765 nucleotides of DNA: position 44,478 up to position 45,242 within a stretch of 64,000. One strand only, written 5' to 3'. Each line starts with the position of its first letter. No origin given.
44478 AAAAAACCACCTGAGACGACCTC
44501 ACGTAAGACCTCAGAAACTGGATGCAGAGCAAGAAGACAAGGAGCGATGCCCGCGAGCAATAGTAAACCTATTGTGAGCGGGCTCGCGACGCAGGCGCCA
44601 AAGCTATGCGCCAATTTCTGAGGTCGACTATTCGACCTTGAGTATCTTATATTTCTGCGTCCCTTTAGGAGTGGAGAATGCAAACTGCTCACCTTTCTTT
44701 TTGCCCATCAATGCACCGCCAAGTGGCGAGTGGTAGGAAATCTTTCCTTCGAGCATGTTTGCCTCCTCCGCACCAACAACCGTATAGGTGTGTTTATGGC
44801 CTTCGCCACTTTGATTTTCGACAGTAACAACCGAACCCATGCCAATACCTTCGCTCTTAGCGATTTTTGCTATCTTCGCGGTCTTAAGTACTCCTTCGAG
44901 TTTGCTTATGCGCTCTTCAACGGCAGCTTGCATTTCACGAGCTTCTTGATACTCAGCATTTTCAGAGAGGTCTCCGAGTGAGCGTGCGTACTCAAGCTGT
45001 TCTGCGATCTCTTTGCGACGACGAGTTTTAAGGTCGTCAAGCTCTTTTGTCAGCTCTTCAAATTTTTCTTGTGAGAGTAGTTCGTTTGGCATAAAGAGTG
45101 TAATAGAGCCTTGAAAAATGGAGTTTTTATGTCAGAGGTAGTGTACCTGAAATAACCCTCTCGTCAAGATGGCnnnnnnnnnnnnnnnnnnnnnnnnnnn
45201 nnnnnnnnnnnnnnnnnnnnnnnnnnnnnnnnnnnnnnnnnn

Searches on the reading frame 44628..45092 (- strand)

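Call 35: search_protein_families(library=pfam, proteins=[window:44628-45092:-], max_evalue=0.01)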
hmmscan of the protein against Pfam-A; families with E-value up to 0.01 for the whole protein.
window:44628-45092:- (154 aa): 2 families
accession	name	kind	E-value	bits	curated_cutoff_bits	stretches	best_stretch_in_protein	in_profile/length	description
PF01272.25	GreA_GreB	-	8.8e-24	83.7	26.9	1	82-154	5-76/77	Transcription elongation factor, GreA/GreB, C-term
PF03449.20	GreA_GreB_N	-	8.1e-23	80.9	24.5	1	5-74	2-71/71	Transcription elongation factor, N-terminal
